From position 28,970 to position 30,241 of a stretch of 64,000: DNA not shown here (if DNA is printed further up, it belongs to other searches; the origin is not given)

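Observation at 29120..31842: Catalytically degenerate GluRS-like paralog directly upstream of glnS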

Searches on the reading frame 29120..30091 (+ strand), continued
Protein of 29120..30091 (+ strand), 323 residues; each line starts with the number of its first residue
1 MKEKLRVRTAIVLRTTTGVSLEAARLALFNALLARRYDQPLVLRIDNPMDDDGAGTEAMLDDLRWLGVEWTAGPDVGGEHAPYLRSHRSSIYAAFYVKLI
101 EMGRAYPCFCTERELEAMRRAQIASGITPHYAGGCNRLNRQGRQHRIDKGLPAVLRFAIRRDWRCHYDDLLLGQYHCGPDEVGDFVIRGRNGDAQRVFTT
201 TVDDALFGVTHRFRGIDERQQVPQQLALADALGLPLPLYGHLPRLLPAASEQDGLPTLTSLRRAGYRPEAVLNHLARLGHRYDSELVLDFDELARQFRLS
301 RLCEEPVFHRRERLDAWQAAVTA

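Call 75: find_homologous_proteins(query=P0150, max_evalue=1e-20)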
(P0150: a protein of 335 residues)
Query P0150 (335 aa): 875 proteins with E <= 1e-20 among 6604 candidates; the best 120 are listed.
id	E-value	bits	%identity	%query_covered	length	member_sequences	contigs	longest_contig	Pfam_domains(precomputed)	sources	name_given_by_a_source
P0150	1.8e-227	772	100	100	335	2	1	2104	PF00749.28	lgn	-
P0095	2.6e-58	216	38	94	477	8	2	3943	PF19269.5,PF00749.28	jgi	jgi:glutamyl-tRNA synthetase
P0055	2.3e-57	213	38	96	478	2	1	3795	PF19269.5,PF00749.28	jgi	-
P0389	1.3e-56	211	39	95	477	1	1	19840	PF19269.5,PF00749.28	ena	-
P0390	1.4e-56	210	40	95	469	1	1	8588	PF19269.5,PF00749.28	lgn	-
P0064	2.8e-55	206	39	94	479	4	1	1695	PF19269.5,PF00749.28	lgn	-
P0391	5.5e-55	205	38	96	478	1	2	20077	PF19269.5,PF00749.28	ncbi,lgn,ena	-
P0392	5.6e-55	205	41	90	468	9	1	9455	PF19269.5,PF00749.28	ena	-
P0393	9.0e-55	205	40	94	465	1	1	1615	PF19269.5,PF00749.28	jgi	jgi:glutamyl-tRNA synthetase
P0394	1.5e-54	204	37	96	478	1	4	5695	PF19269.5,PF00749.28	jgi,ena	-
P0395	2.0e-54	203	37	96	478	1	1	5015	PF19269.5,PF00749.28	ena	-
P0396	4.1e-54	202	38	93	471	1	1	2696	PF19269.5,PF00749.28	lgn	-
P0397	1.5e-53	201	37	94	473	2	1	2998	PF19269.5,PF00749.28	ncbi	-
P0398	1.6e-53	200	39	95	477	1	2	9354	PF19269.5,PF00749.28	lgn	-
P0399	7.6e-53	198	38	94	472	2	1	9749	PF19269.5,PF00749.28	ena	-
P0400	1.1e-52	198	38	96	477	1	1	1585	PF19269.5,PF00749.28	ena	-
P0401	1.2e-52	198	38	97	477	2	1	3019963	PF19269.5,PF00749.28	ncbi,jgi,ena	jgi:nondiscriminating glutamyl-tRNA synthetase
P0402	1.4e-52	197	37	95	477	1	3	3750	PF19269.5,PF00749.28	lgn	-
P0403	2.3e-52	197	38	94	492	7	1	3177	PF19269.5,PF00749.28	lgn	-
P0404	3.5e-52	196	39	93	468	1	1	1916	PF19269.5,PF00749.28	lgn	-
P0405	3.5e-52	196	39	95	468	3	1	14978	PF19269.5,PF00749.28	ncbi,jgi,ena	-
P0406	4.9e-52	196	39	94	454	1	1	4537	PF19269.5,PF00749.28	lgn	-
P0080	6.0e-52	195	37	99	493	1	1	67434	PF19269.5,PF00749.28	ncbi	-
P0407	6.6e-52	195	39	94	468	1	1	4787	PF19269.5,PF00749.28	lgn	-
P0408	6.8e-52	195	39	93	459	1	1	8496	PF19269.5,PF00749.28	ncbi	-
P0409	8.1e-52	195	39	94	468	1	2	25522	PF19269.5,PF00749.28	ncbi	-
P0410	1.7e-51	194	37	94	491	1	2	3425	PF19269.5,PF00749.28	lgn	-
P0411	1.9e-51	194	37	91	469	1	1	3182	PF19269.5,PF00749.28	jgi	-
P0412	2.5e-51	193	37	96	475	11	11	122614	PF19269.5,PF00749.28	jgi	jgi:glutamyl-tRNA synthetase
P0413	3.3e-51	193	39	94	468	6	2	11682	PF19269.5,PF00749.28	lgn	-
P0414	5.4e-51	192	39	90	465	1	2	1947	PF19269.5,PF00749.28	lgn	-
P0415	5.5e-51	192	37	96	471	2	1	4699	PF19269.5,PF00749.28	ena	-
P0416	5.8e-51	192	38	94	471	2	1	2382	PF19269.5,PF00749.28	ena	-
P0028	6.0e-51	192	38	93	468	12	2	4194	PF19269.5,PF00749.28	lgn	-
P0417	6.3e-51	192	37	95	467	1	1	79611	PF19269.5,PF00749.28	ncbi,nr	ncbi:MAG: glutamate--tRNA ligase [Candidatus Competibacteraceae bacterium]|nr:glutamate--tRNA ligase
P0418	6.6e-51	192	38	91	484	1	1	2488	PF19269.5,PF00749.28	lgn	-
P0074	6.6e-51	192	37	90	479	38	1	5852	PF19269.5,PF00749.28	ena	-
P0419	6.8e-51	192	36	95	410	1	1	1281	PF00749.28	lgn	-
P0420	7.3e-51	192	38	95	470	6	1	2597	PF19269.5,PF00749.28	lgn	-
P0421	7.6e-51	192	38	94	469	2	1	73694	PF19269.5,PF00749.28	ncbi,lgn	-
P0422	1.1e-50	191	38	94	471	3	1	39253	PF19269.5,PF00749.28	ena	-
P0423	1.2e-50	191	37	90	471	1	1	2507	PF19269.5,PF00749.28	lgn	-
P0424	1.2e-50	191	37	96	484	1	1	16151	PF19269.5,PF00749.28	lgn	-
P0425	1.3e-50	191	36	95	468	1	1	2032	PF19269.5,PF00749.28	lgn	-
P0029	1.7e-50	190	37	93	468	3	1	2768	PF19269.5,PF00749.28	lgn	-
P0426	1.9e-50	190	37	96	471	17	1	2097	PF19269.5,PF00749.28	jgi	-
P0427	2.0e-50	190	37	95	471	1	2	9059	PF19269.5,PF00749.28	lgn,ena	-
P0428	2.4e-50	190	37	95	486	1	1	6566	PF19269.5,PF00749.28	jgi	-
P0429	2.6e-50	190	38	95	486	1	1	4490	PF19269.5,PF00749.28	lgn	-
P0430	3.9e-50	189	36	96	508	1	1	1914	PF19269.5,PF00749.28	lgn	-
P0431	4.5e-50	189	37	94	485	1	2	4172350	PF19269.5,PF00749.28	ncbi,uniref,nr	ncbi:glutamate--tRNA ligase [Sediminicurvatus halobius]|uniref:Glutamate--tRNA ligase n=1 Tax=Sedimi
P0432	4.7e-50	189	36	93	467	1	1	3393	PF19269.5,PF00749.28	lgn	-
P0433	4.8e-50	189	37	95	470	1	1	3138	PF19269.5,PF00749.28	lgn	-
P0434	4.8e-50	189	38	95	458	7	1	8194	PF19269.5,PF00749.28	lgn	-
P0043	5.6e-50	189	36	93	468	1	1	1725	PF19269.5,PF00749.28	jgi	-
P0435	5.9e-50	189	37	94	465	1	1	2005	PF19269.5,PF00749.28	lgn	-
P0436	6.1e-50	189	37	94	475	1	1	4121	PF19269.5,PF00749.28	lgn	-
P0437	7.9e-50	188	43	64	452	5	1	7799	PF19269.5,PF00749.28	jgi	jgi:glutamyl-tRNA synthetase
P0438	8.0e-50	188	37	95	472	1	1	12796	PF19269.5,PF00749.28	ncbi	ncbi:MAG: glutamate--tRNA ligase [Acidihalobacter sp.]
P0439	9.4e-50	188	38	93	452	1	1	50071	PF19269.5,PF00749.28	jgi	-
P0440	9.4e-50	188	43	64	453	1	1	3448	PF19269.5,PF00749.28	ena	-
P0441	9.8e-50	188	39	96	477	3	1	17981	PF19269.5,PF00749.28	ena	-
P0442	1.1e-49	188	37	95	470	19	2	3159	PF19269.5,PF00749.28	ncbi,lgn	-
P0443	1.1e-49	188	43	64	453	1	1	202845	PF19269.5,PF00749.28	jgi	jgi:nondiscriminating glutamyl-tRNA synthetase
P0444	1.1e-49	188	37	94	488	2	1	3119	PF19269.5,PF00749.28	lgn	-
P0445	1.2e-49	188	36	97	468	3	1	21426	PF19269.5,PF00749.28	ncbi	-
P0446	1.2e-49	188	37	94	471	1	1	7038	PF19269.5,PF00749.28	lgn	-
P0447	1.3e-49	188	36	94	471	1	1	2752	PF19269.5,PF00749.28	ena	-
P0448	1.3e-49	188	35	94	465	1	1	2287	PF19269.5,PF00749.28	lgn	-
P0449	1.6e-49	187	36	94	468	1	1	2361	PF19269.5,PF00749.28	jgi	-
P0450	1.7e-49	187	43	64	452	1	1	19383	PF19269.5,PF00749.28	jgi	jgi:glutamyl-tRNA synthetase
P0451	1.7e-49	187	37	94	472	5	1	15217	PF19269.5,PF00749.28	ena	-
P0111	1.9e-49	187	35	94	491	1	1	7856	PF19269.5,PF00749.28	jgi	jgi:glutamyl-tRNA synthetase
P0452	2.3e-49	187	37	96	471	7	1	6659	PF19269.5,PF00749.28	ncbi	-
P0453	2.6e-49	187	36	94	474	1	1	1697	PF19269.5,PF00749.28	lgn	-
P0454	2.7e-49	187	37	97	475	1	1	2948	PF19269.5,PF00749.28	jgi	jgi:glutamyl-tRNA synthetase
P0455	2.8e-49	186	37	94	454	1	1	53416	PF19269.5,PF00749.28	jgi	jgi:nondiscriminating glutamyl-tRNA synthetase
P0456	3.6e-49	186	35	95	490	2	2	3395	PF19269.5,PF00749.28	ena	-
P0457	3.7e-49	186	43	64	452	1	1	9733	PF19269.5,PF00749.28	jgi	jgi:glutamyl-tRNA synthetase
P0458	3.9e-49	186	37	94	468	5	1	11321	PF19269.5,PF00749.28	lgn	-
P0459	4.6e-49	186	36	95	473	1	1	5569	PF19269.5,PF00749.28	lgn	-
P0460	5.0e-49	186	38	95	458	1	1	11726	PF19269.5,PF00749.28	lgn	-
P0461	5.2e-49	186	37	93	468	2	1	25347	PF19269.5,PF00749.28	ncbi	-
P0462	6.6e-49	185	43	64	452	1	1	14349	PF19269.5,PF00749.28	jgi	jgi:glutamyl-tRNA synthetase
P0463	7.1e-49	185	37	94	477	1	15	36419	PF19269.5,PF00749.28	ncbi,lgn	-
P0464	7.2e-49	185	35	93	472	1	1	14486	PF19269.5,PF00749.28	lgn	-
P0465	7.4e-49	185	37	93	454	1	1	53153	PF19269.5,PF00749.28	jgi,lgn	jgi:nondiscriminating glutamyl-tRNA synthetase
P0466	1.0e-48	185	37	93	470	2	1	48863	PF19269.5,PF00749.28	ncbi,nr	ncbi:MAG TPA: glutamate--tRNA ligase [Candidatus Competibacteraceae bacterium]|nr:glutamate--tRNA li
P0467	1.1e-48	185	35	93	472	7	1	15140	PF19269.5,PF00749.28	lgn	-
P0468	1.1e-48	184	36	95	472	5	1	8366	PF19269.5,PF00749.28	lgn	-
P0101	2.0e-48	184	37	94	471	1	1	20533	PF19269.5,PF00749.28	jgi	jgi:glutamyl-tRNA synthetase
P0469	2.1e-48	184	36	94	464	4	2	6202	PF19269.5,PF00749.28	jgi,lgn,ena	-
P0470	2.2e-48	184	36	96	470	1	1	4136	PF19269.5,PF00749.28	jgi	jgi:glutamyl-tRNA synthetase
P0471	2.2e-48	184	36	93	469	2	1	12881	PF19269.5,PF00749.28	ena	-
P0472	2.3e-48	183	37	95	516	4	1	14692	PF19269.5,PF00749.28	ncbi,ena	-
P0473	2.6e-48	183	43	64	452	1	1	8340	PF19269.5,PF00749.28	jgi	jgi:glutamyl-tRNA synthetase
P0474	2.9e-48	183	36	97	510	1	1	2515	PF00749.28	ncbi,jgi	-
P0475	2.9e-48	183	38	94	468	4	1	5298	PF19269.5,PF00749.28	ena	-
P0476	3.0e-48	183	36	96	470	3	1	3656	PF19269.5,PF00749.28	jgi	jgi:glutamyl-tRNA synthetase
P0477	3.2e-48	183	35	97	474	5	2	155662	PF19269.5,PF00749.28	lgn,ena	-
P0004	3.3e-48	183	35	96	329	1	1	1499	PF00749.28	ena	-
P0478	3.5e-48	183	37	93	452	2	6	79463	PF19269.5,PF00749.28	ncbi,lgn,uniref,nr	ncbi:glutamate--tRNA ligase [Candidatus Marithrix sp. Canyon 246]|uniref:glutamate--tRNA ligase n=1 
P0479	3.5e-48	183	37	91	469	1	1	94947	PF19269.5,PF00749.28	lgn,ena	-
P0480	4.0e-48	183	37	94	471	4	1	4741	PF19269.5,PF00749.28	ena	-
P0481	4.1e-48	183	38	91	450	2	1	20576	PF19269.5,PF00749.28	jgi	jgi:glutamyl-tRNA synthetase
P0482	4.5e-48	183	38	93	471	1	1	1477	PF19269.5,PF00749.28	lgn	-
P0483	4.8e-48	182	36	93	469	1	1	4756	PF19269.5,PF00749.28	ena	-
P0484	5.1e-48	182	37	97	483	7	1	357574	PF19269.5,PF00749.28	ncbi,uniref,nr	ncbi:glutamate--tRNA ligase [Spiribacter sp. C176]|uniref:Glutamate--tRNA ligase n=1 Tax=Spiribacter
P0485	5.3e-48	182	37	93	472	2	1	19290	PF19269.5,PF00749.28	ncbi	ncbi:glutamate--tRNA ligase [Acidihalobacter prosperus]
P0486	5.6e-48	182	36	94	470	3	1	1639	PF19269.5,PF00749.28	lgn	-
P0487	6.1e-48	182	36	96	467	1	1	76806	PF19269.5,PF00749.28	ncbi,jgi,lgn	-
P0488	6.6e-48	182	36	93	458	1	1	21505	PF19269.5,PF00749.28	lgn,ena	-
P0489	6.7e-48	182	36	96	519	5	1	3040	PF19269.5,PF00749.28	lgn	-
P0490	7.8e-48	182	35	93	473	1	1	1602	PF19269.5,PF00749.28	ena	-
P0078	7.9e-48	182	37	94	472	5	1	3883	PF19269.5,PF00749.28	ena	-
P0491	8.0e-48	182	36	95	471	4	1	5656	PF19269.5,PF00749.28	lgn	-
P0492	9.0e-48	182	38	95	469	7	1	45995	PF19269.5,PF00749.28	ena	-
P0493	9.0e-48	182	36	95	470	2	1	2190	PF19269.5,PF00749.28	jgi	jgi:glutamyl-tRNA synthetase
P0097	1.2e-47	181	36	95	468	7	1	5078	PF19269.5,PF00749.28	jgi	jgi:glutamyl-tRNA synthetase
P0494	1.2e-47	181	37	94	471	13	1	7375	PF19269.5,PF00749.28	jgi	-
